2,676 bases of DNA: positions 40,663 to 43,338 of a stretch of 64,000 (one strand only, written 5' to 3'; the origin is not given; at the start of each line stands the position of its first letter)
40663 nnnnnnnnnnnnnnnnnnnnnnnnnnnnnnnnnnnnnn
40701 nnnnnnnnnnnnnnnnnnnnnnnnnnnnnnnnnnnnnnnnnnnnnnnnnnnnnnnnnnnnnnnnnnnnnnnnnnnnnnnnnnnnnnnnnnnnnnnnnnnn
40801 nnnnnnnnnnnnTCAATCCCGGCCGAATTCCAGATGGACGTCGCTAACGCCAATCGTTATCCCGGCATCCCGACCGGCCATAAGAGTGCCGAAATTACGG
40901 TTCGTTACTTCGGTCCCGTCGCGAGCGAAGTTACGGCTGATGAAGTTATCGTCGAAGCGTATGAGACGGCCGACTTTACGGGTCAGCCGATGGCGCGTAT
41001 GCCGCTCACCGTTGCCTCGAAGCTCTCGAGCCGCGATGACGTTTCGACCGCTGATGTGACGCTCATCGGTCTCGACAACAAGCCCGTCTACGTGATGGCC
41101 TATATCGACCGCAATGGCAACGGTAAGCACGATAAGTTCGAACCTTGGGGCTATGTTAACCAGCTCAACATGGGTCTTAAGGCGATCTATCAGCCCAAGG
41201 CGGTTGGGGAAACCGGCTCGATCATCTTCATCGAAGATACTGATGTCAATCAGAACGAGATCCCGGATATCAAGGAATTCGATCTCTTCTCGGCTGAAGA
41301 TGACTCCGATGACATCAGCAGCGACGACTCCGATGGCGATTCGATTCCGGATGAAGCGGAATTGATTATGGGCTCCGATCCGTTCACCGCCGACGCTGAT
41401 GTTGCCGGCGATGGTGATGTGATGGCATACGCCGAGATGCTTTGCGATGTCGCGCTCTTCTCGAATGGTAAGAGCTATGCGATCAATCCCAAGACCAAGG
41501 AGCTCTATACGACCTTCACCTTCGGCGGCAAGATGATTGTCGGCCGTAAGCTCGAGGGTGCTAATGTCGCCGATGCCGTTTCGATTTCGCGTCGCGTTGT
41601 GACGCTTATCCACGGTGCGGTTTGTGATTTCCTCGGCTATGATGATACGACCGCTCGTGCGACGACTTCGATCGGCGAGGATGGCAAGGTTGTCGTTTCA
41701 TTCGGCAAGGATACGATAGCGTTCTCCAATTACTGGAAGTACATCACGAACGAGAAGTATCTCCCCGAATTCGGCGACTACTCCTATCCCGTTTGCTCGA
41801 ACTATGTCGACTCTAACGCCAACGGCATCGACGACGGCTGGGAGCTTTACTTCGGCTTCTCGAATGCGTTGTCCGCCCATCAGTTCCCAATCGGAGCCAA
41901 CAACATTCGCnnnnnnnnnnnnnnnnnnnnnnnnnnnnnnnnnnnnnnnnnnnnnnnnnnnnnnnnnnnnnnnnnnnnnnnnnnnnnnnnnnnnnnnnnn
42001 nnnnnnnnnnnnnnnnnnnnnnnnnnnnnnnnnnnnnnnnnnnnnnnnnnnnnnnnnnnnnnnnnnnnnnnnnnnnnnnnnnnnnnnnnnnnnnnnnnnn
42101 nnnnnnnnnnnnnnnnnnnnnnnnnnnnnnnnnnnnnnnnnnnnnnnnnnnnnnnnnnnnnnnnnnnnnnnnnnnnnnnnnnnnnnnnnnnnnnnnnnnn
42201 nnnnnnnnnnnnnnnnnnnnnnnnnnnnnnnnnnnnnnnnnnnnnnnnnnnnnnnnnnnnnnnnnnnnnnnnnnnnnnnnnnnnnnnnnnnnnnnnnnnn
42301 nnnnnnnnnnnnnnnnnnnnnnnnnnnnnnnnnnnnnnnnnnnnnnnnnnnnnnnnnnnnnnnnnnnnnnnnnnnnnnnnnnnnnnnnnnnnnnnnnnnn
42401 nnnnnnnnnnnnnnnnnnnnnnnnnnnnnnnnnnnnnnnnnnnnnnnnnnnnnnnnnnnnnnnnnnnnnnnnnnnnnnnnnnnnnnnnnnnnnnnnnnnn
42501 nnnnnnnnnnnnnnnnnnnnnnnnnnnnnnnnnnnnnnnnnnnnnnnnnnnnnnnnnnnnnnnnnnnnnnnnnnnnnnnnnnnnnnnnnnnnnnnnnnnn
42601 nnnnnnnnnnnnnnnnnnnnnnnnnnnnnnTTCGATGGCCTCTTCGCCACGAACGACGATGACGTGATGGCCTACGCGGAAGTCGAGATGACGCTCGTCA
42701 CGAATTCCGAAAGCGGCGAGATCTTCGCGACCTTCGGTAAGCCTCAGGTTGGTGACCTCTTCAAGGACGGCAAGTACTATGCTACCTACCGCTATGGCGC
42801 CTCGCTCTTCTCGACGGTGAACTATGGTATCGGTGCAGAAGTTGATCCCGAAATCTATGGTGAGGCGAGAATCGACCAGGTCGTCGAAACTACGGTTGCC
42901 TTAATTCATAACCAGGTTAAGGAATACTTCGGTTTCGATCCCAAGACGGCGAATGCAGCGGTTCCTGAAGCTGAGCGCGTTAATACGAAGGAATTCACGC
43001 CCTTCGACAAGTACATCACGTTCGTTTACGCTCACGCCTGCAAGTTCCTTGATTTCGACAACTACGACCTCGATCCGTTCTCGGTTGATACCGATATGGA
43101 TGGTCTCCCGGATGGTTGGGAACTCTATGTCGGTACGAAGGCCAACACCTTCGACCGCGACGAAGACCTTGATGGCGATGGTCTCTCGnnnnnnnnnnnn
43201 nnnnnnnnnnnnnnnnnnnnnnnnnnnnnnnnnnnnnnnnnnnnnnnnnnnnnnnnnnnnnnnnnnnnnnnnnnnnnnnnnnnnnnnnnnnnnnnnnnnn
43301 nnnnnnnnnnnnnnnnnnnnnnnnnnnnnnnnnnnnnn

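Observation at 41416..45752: Unrecognised repeated module 'DVMAYAE … LIHxxV..(Y/F)(F/L)G(F/Y)(D/N) … DGWELY'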

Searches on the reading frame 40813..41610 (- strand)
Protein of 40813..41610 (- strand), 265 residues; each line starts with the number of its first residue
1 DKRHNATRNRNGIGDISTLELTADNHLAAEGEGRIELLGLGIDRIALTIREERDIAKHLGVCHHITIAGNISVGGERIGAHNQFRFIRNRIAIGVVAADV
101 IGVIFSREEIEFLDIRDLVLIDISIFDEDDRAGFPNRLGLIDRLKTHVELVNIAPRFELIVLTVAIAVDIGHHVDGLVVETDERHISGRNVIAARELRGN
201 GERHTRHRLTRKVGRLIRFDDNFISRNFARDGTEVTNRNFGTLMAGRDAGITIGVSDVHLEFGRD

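Call 65: search_protein_families(library=pfam, proteins=[window:40813-41610:-], max_evalue=0.01)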
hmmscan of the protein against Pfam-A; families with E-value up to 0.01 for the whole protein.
window:40813-41610:- (265 aa): 0 families

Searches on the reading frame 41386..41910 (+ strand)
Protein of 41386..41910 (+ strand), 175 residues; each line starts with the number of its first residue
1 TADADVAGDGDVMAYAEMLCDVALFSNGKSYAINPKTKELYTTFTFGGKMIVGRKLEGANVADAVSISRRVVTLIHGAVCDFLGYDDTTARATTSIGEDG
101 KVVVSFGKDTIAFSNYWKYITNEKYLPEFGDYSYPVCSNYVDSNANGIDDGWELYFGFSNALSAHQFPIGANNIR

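Call 8: search_solved_structures(query=A1, max_evalue=10, show_alignments=2)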
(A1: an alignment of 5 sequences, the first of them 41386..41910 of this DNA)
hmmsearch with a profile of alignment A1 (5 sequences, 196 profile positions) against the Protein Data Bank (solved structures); distinct sequences matched with E-value up to 10: 9.
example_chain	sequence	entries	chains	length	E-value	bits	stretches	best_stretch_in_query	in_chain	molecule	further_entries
3aaj_A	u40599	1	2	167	0.86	12.8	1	123-152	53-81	Programmed cell death protein 6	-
2zrs_A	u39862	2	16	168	0.86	12.8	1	123-152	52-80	Programmed cell death protein 6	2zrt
2zne_A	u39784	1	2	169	0.87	12.8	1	123-152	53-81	Programmed cell death protein 6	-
5gqq_C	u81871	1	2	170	0.88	12.8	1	123-152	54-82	Programmed cell death protein 6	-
5jjg_A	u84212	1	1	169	0.89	12.8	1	123-152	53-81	Pcalcium-binding protein ALG-2, rogrammed cell death protein 6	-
2zn9_A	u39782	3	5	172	0.9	12.8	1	123-152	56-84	Programmed cell death protein 6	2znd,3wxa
3aak_A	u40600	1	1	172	0.95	12.7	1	123-152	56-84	Programmed cell death protein 6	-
2zn8_A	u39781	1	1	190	1.1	12.5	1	123-152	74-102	Programmed cell death protein 6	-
1hqv_A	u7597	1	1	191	1.1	12.4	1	123-152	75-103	PROGRAMMED CELL DEATH PROTEIN 6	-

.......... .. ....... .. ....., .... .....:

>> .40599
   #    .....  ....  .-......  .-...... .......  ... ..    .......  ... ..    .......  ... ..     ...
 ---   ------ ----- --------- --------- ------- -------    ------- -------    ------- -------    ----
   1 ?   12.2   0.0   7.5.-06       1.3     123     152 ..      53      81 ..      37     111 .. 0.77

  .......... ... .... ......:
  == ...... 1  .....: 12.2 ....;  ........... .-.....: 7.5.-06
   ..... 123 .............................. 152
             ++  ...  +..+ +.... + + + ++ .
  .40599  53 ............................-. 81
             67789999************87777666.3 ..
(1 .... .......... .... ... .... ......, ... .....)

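Call 9: search_protein_families(library=ncbifam, proteins=[window:41386-41910:+], max_evalue=1)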
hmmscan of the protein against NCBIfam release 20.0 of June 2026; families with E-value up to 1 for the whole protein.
window:41386-41910:+ (175 aa): 1 family
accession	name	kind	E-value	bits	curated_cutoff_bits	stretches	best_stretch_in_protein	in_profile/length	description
NF007434.0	PRK09980.1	equivalog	0.053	13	288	1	108-168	143-201/230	porin OmpL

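Call 25: predict_structure(alignment_id=A1)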
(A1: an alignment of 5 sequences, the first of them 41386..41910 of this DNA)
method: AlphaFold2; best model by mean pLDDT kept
length: 175 residues; sequences in the alignment: 5
mean_pLDDT: 51.6   pTM: 0.51
mean pLDDT of the five models: 51.6, 51.5, 49.0, 47.8, 45.5
residues with pLDDT >= 90: 6; 70-90: 34; 50-70: 34; < 50: 101
segments of 3 or more residues with pLDDT < 50: 1-13, 87-127, 130-175
pLDDT, mean of each block of 10 residues (from residue 1): 33 56 86 81 64 73 88 60 49 42 41 39 43 36 36 34 30 26
secondary structure, 60 per line:
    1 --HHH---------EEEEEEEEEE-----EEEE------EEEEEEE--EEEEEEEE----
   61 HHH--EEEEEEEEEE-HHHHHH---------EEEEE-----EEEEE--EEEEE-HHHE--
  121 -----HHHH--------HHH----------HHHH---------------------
elements in order: E15-24 E30-33 E40-46 E49-56 E66-75 H77-82 E92-96 E102-106 E109-113 H126-129 H151-154

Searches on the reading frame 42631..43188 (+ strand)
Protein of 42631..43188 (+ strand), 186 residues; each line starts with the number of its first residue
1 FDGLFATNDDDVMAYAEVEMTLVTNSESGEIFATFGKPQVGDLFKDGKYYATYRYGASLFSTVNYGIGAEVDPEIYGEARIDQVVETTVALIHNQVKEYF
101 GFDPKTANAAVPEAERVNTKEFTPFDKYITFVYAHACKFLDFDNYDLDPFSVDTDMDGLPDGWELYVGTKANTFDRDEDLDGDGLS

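Call 9: search_protein_families(library=ncbifam, proteins=[window:42631-43188:+], max_evalue=1)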
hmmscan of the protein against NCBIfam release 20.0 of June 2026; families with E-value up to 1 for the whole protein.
window:42631-43188:+ (186 aa): 3 families
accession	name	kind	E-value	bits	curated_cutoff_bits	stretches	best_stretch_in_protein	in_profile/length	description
NF040677.1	wall_bind_EntC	exception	0.084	11.7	770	1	62-112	92-140/422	cell wall-binding protein EntC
NF033765.2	gliding_CglD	equivalog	0.088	10.5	400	1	148-183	202-292/1124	adventurous gliding motility lipoprotein CglD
NF040675.1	wall_bind_EntD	exception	0.13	11.5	590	1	61-112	90-139/310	cell wall-binding protein EntD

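Call 29: search_solved_structures(query=A3, max_evalue=10, show_alignments=2)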
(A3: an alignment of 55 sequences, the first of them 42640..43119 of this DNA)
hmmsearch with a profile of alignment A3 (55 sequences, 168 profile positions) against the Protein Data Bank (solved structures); distinct sequences matched with E-value up to 10: 0.

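Call 30: search_protein_families(library=pfam, alignment_id=A3, max_evalue=0.1)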
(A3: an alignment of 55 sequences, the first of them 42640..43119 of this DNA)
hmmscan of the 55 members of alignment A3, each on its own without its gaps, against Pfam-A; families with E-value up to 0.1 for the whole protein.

A. member 1, window:42640-43119:+ (160 aa): 0 families

B. families by the number of members that match (of 55 scanned): 5 families
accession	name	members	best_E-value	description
PF10787.14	YfmQ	1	0.0011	Uncharacterised protein from bacillus cereus group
PF18884.5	TSP3_bac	1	0.006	Bacterial TSP3 repeat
PF06224.18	AlkZ-like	1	0.065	DNA glycosylase AlkZ-like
PF08838.16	DUF1811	1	0.07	Protein of unknown function (DUF1811)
PF15016.13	C5orf34_C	1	0.098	C5orf34 C-terminal domain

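Call 35: predict_structure(alignment_id=A3)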
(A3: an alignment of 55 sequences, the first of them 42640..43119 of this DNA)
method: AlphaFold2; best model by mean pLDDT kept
length: 160 residues; sequences in the alignment: 55
mean_pLDDT: 86.5   pTM: 0.79
mean pLDDT of the five models: 86.5, 85.7, 85.1, 84.8, 83.8
residues with pLDDT >= 90: 100; 70-90: 27; 50-70: 28; < 50: 5
segments of 3 or more residues with pLDDT < 50: none
pLDDT, mean of each block of 10 residues (from residue 1): 77 97 97 98 97 71 95 97 96 96 96 94 86 77 60 50
secondary structure, 60 per line:
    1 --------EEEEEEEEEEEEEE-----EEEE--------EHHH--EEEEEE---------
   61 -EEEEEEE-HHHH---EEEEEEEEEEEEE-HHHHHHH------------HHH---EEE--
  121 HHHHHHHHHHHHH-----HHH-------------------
elements in order: E9-22 E28-31 E46-51 E62-68 H70-73 E77-89 H91-97 E116-118 H121-133

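Call 38: fold_search(model_id=the predicted structure, library=pdb)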
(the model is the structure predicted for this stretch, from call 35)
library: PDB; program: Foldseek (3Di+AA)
matches with E <= 10: 321; with E <= 0.001: 0
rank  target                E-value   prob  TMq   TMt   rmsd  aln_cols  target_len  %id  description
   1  8z5u_A                6.9e-01  0.06  0.17  0.12  16.9       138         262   14  Cryo-EM structure of the rod-export apparatus with partial hook within the polar flagellar motor (released 2025-10-22)
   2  9guj_B                8.2e-01  0.02  0.12  0.10  12.3       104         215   13  Crystal structure of transcription factor NtcA from Synechococcus elongatus in complex with its transcriptional co- ac (released 2025-03-12)
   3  4i01_B                8.2e-01  0.01  0.09  0.08  13.5       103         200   14  Structure of the mutant Catabolite gen activator protein V140L (released 2013-10-30)
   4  4i02_A                8.8e-01  0.03  0.12  0.09  13.4       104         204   13  structure of the mutant Catabolite gene activator protein V140A (released 2013-10-30)
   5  3iwz_C                8.8e-01  0.01  0.11  0.09  14.1       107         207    7  The c-di-GMP Responsive Global Regulator CLP Links Cell-Cell Signaling to Virulence Gene Expression in Xanthomonas cam (released 2009-12-15)
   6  9qiv_B                9.3e-01  0.04  0.15  0.04  12.1        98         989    7  Consensus structure of UBA6-BIRC6 (alternative conformation) (released 2025-10-29)
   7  11hn_A                9.3e-01  0.03  0.14  0.10  15.8       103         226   14  SARS-CoV-2 spike S2 trimer stabilized in the early fusion intermediate conformation bound to C77G12 (S2 local refineme (released 2026-03-18)
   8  6dt4_B                9.9e-01  0.02  0.14  0.12  15.9       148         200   14  1.8 Angstrom Resolution Crystal Structure of cAMP-Regulatory Protein from Yersinia pestis in Complex with cAMP (released 2018-06-27)
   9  4r8h_B                9.9e-01  0.02  0.12  0.10  15.4       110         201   12  The role of protein-ligand contacts in allosteric regulation of the Escherichia coli Catabolite Activator Protein (released 2015-07-22)
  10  4unm_B                9.9e-01  0.02  0.10  0.03  18.5        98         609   13  Structure of Galactose Oxidase homologue from Streptomyces lividans (released 2015-06-10)
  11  2imz_A                1.1e+00  0.15  0.23  0.25  10.8        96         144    8  Crystal structure of Mtu recA intein splicing domain (released 2007-05-01)
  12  7few_B                1.1e+00  0.02  0.11  0.09  13.5        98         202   12  Pseudomonas aeruginosa Virulence Factor Regulator with cAMP ligand and auranofin gold analogues (released 2022-07-27)
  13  4i02_B                1.1e+00  0.02  0.11  0.09  13.4       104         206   13  structure of the mutant Catabolite gene activator protein V140A (released 2013-10-30)
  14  8emh_H                1.3e+00  0.07  0.16  0.05  10.0        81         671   11  CryoEM characterization of a unique AAA+ BrxL phage restriction factor (released 2023-02-01)
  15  7ff0_B                1.3e+00  0.02  0.13  0.11  15.6       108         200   11  Pseudomonas aeruginosa Virulence Factor Regulator with cAMP ligand and auranofin (released 2022-07-27)
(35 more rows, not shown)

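Call 39: fold_search(model_id=the predicted structure, library=viral)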
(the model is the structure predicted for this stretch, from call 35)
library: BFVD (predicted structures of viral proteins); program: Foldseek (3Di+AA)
matches with E <= 10: 501; with E <= 0.001: 0
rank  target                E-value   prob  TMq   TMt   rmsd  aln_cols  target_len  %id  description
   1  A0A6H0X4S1            2.1e-01  0.13  0.23  0.25  11.6       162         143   10  (no name in the UniProt tables at hand)
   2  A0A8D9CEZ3            2.9e-01  0.05  0.15  0.15  17.3       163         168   12  Uncharacterized protein [uncultured marine phage]
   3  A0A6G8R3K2            3.1e-01  0.11  0.17  0.32   8.1        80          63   15  Uncharacterized protein [Streptomyces phage Muntaha]
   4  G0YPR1                3.1e-01  0.05  0.12  0.20  13.1       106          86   13  Gp079 [Erwinia phage vB_Eam-MM7]
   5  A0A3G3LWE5            3.3e-01  0.28  0.16  0.41   8.8        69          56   12  Uncharacterized protein [Corynebacterium phage Kimchi1738]
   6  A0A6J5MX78            3.7e-01  0.15  0.17  0.33   8.3        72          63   12  Uncharacterized protein [uncultured Caudovirales phage]
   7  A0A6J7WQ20            3.7e-01  0.15  0.16  0.29   7.5        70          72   13  Uncharacterized protein [uncultured Caudovirales phage]
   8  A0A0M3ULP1            5.7e-01  0.10  0.20  0.29  12.4       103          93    8  YopX protein domain-containing protein [Streptococcus phage A25]
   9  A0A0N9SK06            6.0e-01  0.04  0.14  0.21  14.5       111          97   17  Uncharacterized protein [Bacillus phage VMY22]
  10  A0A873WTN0            6.4e-01  0.06  0.16  0.20  13.3       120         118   10  (no name in the UniProt tables at hand)
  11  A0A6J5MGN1            6.4e-01  0.04  0.20  0.17  18.5       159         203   12  Tail tubular protein Gp11 [uncultured Caudovirales phage]
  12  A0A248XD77            6.8e-01  0.08  0.17  0.30  15.1       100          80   12  Uncharacterized protein [Klebsiella phage YMC16/01/N133_KPN_BP]
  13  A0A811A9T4            7.2e-01  0.02  0.13  0.10  21.1       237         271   10  (no name in the UniProt tables at hand)
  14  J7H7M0                7.2e-01  0.01  0.10  0.16  16.4       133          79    7  Mabr_orf135 [Mamestra brassicae nuclear polyhedrosis virus]
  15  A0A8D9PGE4            7.7e-01  0.11  0.20  0.29   8.7        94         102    8  (no name in the UniProt tables at hand)
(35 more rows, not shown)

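Call 59: search_protein_families(library=ncbifam, alignment_id=A3, max_evalue=0.01)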
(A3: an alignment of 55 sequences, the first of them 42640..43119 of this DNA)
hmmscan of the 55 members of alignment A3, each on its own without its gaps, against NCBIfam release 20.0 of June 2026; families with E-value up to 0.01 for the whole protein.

A. member 1, window:42640-43119:+ (160 aa): 0 families

B. families by the number of members that match (of 55 scanned): 3 families
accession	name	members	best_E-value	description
NF007067.0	PRK09512.1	1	0.0042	ribose ABC transporter permease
TIGR00728.1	OPT_sfam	1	0.0075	OPT family oligopeptide transporter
NF005960.0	PRK08044.1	1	0.0094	allantoinase AllB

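Call 63: find_homologous_proteins(query=A3, max_evalue=0.001)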
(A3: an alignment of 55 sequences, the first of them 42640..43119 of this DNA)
Query A3 (55 sequences) (160 aa, profile of the alignment): 2 proteins with E <= 0.001 among 4385 candidates.
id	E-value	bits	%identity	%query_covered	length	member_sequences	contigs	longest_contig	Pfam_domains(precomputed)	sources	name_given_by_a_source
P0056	2.5e-22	98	25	73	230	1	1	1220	-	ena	-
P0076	2.7e-18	85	30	91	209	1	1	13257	-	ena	-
